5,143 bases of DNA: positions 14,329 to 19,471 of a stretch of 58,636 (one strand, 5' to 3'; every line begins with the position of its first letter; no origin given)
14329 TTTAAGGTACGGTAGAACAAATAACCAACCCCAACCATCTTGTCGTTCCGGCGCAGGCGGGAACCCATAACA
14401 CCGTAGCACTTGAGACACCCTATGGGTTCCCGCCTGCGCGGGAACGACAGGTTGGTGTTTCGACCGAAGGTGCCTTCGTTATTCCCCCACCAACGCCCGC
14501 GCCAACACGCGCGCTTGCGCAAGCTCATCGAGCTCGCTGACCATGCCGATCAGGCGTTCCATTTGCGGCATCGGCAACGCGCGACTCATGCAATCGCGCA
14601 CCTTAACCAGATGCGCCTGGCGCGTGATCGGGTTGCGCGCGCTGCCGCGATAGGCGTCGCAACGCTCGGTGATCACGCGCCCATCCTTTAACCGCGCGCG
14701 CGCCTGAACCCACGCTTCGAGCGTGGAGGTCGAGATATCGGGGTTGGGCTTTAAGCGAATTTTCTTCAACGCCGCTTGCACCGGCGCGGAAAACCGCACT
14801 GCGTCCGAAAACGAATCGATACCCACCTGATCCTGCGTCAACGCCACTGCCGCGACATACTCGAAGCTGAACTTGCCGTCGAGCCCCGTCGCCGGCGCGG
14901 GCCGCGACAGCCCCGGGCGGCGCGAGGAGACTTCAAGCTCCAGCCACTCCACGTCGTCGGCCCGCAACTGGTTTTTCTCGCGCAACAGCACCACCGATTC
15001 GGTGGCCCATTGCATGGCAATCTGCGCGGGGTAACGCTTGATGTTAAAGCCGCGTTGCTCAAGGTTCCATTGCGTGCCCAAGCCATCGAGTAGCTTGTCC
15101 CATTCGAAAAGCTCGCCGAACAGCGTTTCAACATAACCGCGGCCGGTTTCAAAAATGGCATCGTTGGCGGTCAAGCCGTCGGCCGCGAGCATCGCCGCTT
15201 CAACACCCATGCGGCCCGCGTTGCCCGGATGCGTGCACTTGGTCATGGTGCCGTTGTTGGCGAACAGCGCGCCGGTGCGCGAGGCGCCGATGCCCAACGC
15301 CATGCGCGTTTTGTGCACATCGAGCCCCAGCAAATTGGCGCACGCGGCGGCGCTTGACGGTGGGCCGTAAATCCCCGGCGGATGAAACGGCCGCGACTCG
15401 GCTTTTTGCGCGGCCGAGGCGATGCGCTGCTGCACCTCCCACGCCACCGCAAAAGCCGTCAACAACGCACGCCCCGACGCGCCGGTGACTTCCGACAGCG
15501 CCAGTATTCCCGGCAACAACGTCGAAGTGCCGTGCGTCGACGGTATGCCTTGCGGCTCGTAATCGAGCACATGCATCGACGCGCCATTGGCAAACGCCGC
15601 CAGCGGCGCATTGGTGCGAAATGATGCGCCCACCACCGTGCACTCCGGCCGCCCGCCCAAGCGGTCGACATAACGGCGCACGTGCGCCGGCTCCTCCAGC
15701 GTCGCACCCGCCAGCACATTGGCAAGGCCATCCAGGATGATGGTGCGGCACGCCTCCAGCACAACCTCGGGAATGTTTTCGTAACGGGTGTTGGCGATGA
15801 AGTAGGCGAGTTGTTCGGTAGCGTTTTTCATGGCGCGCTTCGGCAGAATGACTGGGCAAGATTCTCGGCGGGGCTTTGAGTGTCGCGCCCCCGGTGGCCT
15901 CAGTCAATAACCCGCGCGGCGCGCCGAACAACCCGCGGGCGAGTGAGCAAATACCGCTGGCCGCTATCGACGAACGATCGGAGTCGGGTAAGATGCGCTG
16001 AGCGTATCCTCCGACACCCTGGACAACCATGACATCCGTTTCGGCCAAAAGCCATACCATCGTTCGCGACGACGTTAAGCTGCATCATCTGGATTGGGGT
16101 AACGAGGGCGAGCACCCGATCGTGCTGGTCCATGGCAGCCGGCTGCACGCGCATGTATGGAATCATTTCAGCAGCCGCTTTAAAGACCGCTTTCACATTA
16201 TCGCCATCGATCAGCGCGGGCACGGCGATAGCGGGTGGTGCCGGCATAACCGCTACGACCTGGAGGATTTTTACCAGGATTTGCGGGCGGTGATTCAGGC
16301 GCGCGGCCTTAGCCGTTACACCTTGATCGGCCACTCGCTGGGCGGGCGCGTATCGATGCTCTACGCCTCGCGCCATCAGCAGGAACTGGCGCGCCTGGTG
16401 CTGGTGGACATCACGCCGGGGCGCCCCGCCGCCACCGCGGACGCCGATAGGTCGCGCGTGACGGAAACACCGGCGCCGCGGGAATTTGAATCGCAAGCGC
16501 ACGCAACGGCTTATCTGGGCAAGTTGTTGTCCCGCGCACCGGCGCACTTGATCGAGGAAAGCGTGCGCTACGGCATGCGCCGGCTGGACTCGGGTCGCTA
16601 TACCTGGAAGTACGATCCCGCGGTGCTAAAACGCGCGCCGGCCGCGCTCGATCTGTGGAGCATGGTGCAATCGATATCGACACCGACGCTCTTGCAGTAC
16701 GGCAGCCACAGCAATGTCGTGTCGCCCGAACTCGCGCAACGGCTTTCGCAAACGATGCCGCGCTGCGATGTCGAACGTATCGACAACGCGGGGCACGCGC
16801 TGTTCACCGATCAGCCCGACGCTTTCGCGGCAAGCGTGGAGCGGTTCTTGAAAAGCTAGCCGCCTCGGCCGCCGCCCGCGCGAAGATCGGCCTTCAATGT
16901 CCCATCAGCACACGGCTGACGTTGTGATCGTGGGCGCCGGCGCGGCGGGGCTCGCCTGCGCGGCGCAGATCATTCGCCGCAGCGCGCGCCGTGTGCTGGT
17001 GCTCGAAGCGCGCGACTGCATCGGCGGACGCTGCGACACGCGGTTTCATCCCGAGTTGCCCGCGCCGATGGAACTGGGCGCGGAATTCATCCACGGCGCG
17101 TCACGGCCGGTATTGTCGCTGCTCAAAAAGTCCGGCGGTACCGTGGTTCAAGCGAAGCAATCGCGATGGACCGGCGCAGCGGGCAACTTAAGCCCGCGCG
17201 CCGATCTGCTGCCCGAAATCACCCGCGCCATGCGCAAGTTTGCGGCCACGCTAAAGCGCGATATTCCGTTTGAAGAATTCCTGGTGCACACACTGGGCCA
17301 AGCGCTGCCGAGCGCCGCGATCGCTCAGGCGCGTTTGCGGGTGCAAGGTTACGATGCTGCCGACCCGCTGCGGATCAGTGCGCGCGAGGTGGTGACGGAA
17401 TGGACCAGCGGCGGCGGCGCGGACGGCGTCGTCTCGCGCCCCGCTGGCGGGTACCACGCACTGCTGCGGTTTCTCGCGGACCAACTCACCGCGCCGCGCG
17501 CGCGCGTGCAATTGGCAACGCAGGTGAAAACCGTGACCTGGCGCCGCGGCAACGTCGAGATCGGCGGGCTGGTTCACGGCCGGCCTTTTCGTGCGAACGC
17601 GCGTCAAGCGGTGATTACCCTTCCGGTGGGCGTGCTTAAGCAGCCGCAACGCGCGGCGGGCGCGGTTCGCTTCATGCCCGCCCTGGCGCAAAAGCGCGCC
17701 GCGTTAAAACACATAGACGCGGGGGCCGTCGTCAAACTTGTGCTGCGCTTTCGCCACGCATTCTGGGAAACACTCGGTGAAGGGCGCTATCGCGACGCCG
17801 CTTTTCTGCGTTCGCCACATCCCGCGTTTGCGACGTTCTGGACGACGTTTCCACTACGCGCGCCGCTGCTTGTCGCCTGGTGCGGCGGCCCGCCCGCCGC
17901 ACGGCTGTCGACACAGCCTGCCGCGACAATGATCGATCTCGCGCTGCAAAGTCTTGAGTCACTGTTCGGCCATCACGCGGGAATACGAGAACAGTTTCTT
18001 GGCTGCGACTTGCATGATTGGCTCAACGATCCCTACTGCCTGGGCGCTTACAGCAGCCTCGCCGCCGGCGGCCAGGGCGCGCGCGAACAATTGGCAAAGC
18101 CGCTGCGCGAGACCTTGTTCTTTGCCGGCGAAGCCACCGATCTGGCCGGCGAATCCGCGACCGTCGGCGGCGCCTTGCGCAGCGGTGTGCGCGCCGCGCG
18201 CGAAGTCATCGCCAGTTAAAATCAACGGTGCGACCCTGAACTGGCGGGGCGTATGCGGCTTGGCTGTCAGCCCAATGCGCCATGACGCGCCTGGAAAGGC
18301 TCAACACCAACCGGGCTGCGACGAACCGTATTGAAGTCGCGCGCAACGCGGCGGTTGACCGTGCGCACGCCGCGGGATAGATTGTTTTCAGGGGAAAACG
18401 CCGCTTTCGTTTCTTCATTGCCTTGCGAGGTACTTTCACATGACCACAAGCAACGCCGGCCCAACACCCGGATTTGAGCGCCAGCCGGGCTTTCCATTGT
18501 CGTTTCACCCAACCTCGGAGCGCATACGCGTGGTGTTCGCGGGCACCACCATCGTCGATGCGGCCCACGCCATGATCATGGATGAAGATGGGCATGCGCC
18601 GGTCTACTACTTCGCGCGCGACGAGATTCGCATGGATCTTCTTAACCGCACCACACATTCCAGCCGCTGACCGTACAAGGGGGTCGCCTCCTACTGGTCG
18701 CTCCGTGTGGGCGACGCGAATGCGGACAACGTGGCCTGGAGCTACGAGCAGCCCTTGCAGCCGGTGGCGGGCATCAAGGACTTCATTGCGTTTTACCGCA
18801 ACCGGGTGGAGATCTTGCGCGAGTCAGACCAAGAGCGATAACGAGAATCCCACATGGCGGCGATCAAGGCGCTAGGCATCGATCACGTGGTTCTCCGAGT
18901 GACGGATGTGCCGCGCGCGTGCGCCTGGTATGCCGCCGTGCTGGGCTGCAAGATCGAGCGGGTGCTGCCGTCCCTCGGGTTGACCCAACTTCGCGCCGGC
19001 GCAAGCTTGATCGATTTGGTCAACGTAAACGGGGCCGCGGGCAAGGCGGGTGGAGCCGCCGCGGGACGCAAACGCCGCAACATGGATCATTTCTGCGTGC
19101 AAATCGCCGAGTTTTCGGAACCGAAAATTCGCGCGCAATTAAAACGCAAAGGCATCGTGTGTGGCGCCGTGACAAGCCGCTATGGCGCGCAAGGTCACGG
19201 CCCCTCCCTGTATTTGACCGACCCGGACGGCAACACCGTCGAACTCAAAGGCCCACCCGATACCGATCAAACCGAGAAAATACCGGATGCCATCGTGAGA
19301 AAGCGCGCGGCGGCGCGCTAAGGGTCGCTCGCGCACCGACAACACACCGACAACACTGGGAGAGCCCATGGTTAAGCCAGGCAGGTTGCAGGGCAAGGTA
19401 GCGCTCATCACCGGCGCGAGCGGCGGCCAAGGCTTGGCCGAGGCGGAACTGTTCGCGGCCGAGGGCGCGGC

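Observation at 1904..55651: Recurrent ~33-bp AT-rich element (at least 12 copies in 58 kb) with an IHF-like core, placed at gene boundaries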

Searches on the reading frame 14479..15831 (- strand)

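Call 61: search_protein_families(library=pfam, proteins=[window:14479-15831:-], max_evalue=0.00001)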
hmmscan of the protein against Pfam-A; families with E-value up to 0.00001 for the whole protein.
window:14479-15831:- (450 aa): 2 families
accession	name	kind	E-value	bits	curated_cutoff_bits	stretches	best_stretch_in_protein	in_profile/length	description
PF03972.19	MmgE_PrpD_N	-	5.4e-61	206.4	32.1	1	6-240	1-238/244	MmgE/PrpD N-terminal domain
PF19305.4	MmgE_PrpD_C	-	2.7e-26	92.9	32.1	1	267-435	1-172/173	MmgE/PrpD C-terminal domain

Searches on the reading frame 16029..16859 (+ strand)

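Call 62: search_protein_families(library=pfam, proteins=[window:16029-16859:+], max_evalue=0.00001)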
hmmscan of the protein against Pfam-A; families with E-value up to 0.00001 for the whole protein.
window:16029-16859:+ (276 aa): 5 families
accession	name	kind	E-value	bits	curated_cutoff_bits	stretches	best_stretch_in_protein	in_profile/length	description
PF12697.13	Abhydrolase_6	-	1e-26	95.4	26.3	1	31-268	1-216/217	Alpha/beta hydrolase family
PF00561.26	Abhydrolase_1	-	1.5e-26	94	25.8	1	30-261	2-243/245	alpha/beta hydrolase fold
PF12146.15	Hydrolase_4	-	2.7e-21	76.4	27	1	31-262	7-238/239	Serine aminopeptidase, S33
PF03096.20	Ndr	-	1.8e-07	30.6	23.3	1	48-275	49-277/283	Ndr family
PF00975.26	Thioesterase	-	2.4e-06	28.4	26.4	1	30-130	2-104/226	Thioesterase domain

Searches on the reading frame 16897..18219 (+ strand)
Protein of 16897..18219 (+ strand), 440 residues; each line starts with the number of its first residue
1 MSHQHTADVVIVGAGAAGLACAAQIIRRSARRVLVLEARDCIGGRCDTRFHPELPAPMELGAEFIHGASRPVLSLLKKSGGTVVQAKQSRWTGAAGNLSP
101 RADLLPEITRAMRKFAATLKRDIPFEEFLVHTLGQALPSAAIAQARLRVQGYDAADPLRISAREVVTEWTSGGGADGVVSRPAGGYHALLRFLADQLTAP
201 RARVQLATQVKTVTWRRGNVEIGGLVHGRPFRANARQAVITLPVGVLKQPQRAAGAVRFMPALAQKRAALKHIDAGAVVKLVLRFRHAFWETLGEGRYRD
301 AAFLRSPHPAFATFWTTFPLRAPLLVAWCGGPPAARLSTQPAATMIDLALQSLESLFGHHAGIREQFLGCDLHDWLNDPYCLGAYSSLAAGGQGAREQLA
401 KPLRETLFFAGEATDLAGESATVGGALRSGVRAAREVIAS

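Call 62: search_protein_families(library=pfam, proteins=[window:16897-18219:+], max_evalue=0.00001)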
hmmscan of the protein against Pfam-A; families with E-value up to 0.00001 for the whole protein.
window:16897-18219:+ (440 aa): 6 families
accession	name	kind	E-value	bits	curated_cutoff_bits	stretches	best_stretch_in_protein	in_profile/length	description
PF01593.30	Amino_oxidase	-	5.7e-51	174.6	19.8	1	17-438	2-443/443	Flavin containing amine oxidoreductase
PF13450.12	NAD_binding_8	-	7.4e-13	49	21.9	1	11-77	1-66/68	NAD(P)-binding Rossmann-like domain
PF01266.30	DAO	-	4.2e-07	30.2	27.9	1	8-222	1-184/353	FAD dependent oxidoreductase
PF12831.13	FAD_oxidored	-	1.4e-06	28.3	27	1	8-82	1-74/416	FAD dependent oxidoreductase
PF03486.20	HI0933_like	-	1.8e-06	28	50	0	8-43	2-36/244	HI0933-like protein Rossmann domain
PF01946.23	Thi4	-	3.4e-06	26.9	26.2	1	6-44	17-55/235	Thi4 family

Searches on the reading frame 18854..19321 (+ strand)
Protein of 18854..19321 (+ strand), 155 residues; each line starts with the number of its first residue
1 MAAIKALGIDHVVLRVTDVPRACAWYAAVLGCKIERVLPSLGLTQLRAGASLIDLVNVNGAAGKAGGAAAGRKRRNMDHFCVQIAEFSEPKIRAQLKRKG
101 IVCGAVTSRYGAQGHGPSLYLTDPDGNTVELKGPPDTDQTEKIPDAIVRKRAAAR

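Call 62: search_protein_families(library=pfam, proteins=[window:18854-19321:+], max_evalue=0.00001)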
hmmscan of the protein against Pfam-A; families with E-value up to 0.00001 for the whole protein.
window:18854-19321:+ (155 aa): 1 family
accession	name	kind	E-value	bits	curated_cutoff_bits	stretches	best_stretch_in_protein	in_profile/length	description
PF00903.31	Glyoxalase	-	8.6e-11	42.7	20.6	1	8-131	1-121/121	Glyoxalase/Bleomycin resistance protein/Dioxygenase superfamily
